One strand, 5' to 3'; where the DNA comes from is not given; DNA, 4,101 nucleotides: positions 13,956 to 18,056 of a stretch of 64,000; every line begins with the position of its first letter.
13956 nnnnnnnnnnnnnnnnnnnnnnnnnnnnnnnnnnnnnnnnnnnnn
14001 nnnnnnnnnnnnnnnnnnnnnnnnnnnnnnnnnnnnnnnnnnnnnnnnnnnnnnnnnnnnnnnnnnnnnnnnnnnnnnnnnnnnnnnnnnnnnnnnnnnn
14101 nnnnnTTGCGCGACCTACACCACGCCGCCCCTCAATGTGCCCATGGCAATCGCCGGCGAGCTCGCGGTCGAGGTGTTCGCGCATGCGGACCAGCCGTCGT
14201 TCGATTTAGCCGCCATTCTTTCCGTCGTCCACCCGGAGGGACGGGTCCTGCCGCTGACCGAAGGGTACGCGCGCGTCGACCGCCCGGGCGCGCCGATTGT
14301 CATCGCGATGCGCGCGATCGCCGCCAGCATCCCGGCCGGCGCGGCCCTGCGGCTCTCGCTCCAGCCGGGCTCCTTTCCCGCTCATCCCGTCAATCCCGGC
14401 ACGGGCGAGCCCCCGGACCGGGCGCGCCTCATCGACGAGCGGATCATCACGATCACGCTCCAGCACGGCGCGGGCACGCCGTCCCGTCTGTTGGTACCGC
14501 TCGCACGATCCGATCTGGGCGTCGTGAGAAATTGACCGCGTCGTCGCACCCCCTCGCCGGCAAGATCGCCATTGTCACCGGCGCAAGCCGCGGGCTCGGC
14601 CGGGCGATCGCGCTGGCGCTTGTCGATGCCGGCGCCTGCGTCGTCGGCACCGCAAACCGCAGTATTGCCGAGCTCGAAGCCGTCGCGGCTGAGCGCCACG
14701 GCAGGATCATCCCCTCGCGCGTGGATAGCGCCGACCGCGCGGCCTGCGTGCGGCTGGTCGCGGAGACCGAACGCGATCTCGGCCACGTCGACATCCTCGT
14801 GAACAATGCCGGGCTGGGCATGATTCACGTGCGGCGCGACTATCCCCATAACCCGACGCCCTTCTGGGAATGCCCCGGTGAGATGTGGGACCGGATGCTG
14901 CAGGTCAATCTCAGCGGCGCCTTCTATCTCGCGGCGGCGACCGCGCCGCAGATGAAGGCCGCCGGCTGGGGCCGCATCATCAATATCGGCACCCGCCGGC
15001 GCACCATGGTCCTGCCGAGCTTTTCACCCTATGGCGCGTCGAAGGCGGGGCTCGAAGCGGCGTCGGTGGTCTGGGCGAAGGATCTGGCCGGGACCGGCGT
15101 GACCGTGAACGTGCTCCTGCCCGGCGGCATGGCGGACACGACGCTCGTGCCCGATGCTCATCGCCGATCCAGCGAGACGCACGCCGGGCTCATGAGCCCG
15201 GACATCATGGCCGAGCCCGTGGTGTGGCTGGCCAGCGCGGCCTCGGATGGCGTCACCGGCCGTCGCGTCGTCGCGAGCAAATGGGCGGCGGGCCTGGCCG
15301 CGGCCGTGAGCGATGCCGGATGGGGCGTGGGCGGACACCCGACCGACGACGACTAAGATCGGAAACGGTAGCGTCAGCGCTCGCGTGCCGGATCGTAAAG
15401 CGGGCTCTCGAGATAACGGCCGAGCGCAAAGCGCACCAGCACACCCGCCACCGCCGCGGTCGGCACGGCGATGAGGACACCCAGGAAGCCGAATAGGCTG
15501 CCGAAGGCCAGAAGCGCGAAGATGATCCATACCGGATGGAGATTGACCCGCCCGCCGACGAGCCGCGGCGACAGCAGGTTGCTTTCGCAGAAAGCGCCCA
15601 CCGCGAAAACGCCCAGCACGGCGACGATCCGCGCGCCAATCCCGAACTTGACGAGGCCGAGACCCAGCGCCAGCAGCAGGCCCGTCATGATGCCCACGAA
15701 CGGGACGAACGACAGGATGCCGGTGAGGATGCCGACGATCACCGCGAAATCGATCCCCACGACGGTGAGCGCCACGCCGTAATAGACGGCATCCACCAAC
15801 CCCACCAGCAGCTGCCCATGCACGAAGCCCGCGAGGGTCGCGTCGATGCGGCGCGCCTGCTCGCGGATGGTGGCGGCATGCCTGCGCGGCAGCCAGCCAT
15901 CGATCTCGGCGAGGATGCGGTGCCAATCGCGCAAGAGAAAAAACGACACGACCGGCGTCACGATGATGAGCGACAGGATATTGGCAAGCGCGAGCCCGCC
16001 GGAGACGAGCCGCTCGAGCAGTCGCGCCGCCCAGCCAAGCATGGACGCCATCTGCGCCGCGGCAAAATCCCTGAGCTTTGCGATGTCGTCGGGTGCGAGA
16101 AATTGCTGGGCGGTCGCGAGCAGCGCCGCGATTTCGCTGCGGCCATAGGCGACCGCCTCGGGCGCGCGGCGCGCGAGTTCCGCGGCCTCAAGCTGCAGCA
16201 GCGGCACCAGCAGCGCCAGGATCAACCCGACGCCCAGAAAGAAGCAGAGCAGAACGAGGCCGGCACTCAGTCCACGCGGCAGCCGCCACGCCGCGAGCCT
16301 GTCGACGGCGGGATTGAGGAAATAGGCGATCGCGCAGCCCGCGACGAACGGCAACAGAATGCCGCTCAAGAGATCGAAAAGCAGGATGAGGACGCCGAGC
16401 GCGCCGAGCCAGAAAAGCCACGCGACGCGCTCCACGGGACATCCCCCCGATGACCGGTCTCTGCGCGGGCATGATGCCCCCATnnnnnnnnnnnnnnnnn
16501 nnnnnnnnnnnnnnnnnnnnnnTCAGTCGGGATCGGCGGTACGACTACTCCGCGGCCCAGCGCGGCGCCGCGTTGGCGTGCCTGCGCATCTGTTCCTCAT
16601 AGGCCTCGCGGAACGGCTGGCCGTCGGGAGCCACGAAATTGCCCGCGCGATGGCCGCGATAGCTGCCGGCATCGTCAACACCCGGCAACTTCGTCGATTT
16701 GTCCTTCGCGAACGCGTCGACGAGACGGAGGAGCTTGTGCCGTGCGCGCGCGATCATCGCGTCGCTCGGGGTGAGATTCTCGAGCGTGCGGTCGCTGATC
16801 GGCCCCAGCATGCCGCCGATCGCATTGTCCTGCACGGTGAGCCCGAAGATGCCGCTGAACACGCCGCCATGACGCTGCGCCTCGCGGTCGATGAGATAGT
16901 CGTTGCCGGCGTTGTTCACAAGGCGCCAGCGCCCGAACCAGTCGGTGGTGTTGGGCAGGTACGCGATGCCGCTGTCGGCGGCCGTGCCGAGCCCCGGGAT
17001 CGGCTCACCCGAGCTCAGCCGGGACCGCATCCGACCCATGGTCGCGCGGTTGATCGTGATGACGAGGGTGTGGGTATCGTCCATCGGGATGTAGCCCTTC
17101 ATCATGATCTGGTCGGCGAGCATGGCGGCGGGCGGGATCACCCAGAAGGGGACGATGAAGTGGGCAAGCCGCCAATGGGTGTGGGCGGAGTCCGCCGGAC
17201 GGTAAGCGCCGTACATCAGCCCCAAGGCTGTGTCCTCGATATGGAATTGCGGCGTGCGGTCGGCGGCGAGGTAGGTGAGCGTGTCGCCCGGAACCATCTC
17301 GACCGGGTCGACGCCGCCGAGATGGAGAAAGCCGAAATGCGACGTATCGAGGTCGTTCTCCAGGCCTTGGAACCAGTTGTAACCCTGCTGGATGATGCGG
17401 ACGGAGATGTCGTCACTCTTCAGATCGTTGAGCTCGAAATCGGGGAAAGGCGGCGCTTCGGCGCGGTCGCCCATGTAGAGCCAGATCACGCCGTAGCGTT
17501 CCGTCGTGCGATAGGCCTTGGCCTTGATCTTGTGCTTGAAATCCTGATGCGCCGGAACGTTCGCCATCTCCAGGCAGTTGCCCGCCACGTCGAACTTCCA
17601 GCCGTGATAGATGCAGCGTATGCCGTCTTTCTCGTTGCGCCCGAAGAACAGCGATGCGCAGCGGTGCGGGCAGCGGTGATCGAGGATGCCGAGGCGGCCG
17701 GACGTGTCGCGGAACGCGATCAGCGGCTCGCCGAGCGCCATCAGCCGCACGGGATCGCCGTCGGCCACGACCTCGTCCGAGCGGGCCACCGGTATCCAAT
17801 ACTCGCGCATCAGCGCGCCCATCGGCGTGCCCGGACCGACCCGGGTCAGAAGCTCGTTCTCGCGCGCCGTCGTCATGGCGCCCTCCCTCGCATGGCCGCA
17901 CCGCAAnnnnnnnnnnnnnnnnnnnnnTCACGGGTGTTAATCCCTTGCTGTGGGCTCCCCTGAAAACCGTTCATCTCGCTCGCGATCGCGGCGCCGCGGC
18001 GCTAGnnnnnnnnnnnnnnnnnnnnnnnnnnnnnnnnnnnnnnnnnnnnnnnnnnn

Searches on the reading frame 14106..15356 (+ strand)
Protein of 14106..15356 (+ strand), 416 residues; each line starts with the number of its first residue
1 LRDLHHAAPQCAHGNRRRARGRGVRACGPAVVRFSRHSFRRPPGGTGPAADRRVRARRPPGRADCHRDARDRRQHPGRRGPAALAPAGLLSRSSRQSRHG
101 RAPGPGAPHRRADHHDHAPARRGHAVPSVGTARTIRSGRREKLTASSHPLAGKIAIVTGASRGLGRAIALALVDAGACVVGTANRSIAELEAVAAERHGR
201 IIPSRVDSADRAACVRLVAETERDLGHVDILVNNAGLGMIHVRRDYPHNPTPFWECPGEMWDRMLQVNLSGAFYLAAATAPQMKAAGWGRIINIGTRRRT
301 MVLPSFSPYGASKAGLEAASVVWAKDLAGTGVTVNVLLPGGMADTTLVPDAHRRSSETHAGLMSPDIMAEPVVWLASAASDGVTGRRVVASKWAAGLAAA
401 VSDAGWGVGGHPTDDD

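Call 92: search_protein_families(library=pfam, proteins=[window:14106-15356:+], max_evalue=0.001)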
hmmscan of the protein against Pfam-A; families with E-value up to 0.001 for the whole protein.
window:14106-15356:+ (416 aa): 3 families
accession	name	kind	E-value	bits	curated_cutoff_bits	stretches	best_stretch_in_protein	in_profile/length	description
PF00106.31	adh_short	-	6.7e-45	153.4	26.6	1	153-348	1-187/195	short chain dehydrogenase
PF13561.12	adh_short_C2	-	4.6e-36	125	27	1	159-389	1-230/236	Enoyl-(Acyl carrier protein) reductase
PF08659.16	KR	-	0.00072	20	22.6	0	156-280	4-124/180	KR domain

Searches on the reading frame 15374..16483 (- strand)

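Call 92: search_protein_families(library=pfam, proteins=[window:15374-16483:-], max_evalue=0.001)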
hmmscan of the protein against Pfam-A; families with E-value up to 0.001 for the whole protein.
window:15374-16483:- (369 aa): 1 family
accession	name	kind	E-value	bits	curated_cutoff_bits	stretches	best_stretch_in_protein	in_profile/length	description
PF01594.21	AI-2E_transport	-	4e-53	181.2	34.3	1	23-350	5-323/327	AI-2E family transporter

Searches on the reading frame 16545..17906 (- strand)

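Call 92: search_protein_families(library=pfam, proteins=[window:16545-17906:-], max_evalue=0.001)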
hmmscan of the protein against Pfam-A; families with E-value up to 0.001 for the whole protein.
window:16545-17906:- (453 aa): 2 families
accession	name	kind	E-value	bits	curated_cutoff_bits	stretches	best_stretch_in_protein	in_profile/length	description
PF19301.5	LigXa_C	-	1.7e-22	80.4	27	2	326-404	177-254/304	LigXa C-terminal domain like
PF00355.32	Rieske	-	7.4e-17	61.5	20.3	1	37-118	2-82/88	Rieske [2Fe-2S] domain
